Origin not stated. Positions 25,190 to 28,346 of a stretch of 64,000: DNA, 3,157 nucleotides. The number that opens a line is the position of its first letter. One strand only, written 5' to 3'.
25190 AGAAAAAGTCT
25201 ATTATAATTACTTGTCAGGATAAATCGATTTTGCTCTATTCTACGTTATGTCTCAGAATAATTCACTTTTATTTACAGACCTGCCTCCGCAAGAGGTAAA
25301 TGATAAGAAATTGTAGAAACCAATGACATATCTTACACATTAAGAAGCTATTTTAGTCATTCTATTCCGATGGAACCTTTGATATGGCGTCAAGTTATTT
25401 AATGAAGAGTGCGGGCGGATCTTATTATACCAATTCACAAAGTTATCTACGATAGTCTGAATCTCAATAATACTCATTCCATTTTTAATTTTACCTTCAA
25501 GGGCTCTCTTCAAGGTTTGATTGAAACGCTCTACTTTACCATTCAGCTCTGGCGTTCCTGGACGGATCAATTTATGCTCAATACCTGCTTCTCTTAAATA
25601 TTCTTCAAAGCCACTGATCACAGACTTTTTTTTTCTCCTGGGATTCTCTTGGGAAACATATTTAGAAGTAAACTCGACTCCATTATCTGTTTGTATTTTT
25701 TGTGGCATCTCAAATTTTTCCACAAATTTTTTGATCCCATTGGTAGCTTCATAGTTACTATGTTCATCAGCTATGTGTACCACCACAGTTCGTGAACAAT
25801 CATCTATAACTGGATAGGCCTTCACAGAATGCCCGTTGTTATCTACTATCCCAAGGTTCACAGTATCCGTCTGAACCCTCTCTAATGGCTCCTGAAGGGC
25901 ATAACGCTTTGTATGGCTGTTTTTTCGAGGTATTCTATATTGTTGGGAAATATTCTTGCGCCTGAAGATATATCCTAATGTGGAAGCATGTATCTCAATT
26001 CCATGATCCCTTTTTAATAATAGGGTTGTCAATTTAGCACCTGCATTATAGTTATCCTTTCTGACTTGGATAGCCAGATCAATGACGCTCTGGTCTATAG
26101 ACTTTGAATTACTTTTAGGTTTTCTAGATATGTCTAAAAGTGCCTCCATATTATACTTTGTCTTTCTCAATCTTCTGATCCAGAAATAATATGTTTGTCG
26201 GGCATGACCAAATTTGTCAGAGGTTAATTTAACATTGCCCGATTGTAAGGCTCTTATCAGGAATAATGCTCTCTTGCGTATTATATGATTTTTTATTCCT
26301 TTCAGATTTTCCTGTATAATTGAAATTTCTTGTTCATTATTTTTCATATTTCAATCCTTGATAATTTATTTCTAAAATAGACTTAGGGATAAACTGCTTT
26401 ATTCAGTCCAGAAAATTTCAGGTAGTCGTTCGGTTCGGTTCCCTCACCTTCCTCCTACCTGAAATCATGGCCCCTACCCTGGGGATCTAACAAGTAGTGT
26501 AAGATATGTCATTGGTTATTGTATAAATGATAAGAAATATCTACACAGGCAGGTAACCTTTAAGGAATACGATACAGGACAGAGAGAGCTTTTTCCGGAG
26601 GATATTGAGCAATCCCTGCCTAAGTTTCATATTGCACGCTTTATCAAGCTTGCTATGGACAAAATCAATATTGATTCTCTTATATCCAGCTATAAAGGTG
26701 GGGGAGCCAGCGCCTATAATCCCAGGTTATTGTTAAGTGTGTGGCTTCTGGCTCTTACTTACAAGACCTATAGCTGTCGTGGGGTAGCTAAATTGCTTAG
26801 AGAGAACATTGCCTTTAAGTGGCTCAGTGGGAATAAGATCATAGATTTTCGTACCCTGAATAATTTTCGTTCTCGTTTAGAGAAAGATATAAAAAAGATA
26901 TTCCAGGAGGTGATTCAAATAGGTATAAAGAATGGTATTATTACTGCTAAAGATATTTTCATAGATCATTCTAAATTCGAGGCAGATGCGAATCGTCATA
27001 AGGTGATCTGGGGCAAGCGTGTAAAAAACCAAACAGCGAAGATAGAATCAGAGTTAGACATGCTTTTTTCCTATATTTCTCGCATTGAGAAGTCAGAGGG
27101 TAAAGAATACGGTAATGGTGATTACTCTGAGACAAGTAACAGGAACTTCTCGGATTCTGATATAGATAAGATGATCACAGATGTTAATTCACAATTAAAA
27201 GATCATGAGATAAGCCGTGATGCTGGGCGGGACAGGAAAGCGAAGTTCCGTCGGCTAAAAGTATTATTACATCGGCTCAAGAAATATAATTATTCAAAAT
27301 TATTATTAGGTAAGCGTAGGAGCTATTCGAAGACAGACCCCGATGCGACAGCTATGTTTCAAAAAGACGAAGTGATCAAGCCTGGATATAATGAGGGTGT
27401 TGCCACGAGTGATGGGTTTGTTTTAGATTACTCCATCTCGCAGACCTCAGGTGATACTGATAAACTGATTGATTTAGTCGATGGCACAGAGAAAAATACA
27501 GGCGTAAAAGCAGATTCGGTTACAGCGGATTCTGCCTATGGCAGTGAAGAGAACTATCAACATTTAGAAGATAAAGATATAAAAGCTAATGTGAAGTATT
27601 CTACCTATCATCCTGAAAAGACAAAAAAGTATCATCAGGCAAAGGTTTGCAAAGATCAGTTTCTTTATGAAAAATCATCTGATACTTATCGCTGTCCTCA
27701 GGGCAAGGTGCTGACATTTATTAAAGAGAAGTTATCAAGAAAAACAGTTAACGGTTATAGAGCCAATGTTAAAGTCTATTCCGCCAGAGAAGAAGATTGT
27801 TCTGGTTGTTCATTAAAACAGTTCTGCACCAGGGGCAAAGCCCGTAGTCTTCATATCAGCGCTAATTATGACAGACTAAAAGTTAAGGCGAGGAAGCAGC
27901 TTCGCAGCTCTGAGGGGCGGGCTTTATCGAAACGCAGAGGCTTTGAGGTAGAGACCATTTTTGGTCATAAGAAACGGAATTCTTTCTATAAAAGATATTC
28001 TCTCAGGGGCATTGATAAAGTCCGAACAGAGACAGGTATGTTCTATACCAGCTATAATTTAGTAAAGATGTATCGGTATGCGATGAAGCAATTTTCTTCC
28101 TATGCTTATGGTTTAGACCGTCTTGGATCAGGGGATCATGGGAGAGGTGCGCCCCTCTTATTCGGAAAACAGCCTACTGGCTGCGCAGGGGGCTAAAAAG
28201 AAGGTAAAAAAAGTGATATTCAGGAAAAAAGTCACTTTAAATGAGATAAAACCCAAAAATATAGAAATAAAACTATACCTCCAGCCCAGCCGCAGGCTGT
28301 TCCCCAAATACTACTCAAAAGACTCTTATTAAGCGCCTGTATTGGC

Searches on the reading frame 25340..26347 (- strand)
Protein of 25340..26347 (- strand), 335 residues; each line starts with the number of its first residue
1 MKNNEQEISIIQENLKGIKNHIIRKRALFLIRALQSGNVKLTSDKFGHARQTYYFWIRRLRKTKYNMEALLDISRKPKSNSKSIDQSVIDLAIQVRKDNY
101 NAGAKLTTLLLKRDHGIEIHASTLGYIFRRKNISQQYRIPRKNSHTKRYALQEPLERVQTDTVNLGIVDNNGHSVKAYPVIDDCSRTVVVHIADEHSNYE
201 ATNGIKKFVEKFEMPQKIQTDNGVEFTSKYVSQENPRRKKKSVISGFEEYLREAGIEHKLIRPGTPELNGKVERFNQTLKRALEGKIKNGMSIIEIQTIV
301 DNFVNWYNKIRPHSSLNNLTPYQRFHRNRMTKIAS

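Call 25: search_protein_families(library=pfam, proteins=[window:25340-26347:-])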
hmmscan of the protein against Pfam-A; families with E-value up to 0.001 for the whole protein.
window:25340-26347:- (335 aa): 5 families
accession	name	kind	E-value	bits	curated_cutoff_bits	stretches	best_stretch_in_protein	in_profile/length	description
PF13683.12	rve_3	-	3.2e-20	72.1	26.5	1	255-321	2-67/67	Integrase core domain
PF00665.32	rve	-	8.8e-16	58.5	32.6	1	153-266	3-102/102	Integrase core domain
PF13518.12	HTH_28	-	4.2e-05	24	25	1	26-78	2-52/52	Helix-turn-helix domain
PF13333.12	rve_2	-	0.00017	22.1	22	1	292-323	19-50/56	Integrase core domain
PF24764.1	rva_4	-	0.00041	20.6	26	0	180-246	29-97/194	Integrase core domain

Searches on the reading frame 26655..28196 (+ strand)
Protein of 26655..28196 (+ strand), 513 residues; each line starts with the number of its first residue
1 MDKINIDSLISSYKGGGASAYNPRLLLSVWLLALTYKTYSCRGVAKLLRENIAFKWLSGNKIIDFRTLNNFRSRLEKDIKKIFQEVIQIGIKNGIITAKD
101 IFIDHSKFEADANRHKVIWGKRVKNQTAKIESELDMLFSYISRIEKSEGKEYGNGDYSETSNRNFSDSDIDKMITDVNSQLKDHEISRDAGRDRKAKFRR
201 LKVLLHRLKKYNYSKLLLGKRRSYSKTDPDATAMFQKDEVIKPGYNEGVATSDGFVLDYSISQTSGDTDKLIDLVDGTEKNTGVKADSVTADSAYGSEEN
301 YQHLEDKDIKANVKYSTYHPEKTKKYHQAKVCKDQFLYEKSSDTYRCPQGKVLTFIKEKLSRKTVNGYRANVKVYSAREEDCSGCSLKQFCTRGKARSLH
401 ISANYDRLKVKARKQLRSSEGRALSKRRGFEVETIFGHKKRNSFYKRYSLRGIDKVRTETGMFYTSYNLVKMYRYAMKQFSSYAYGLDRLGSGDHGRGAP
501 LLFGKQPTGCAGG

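Call 25: search_protein_families(library=pfam, proteins=[window:26655-28196:+])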
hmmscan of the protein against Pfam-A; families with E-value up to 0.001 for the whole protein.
window:26655-28196:+ (513 aa): 3 families
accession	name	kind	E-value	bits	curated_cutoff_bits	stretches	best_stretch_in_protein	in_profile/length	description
PF13751.12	DDE_Tnp_1_6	-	4.3e-23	82.4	25.1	1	347-473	2-125/125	Transposase DDE domain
PF05598.16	DUF772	-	7.5e-17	61.6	23.1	1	17-86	1-74/74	Transposase domain (DUF772)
PF01609.27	DDE_Tnp_1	-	2.5e-06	27.8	23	1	249-469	42-200/200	Transposase DDE domain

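Call 29: find_encoding_contigs(protein=window:26655-28196:+, flank=10000, max_places=10)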
Protein window:26655-28196:+ (513 aa): no gene with exactly this product is on record in the collection.
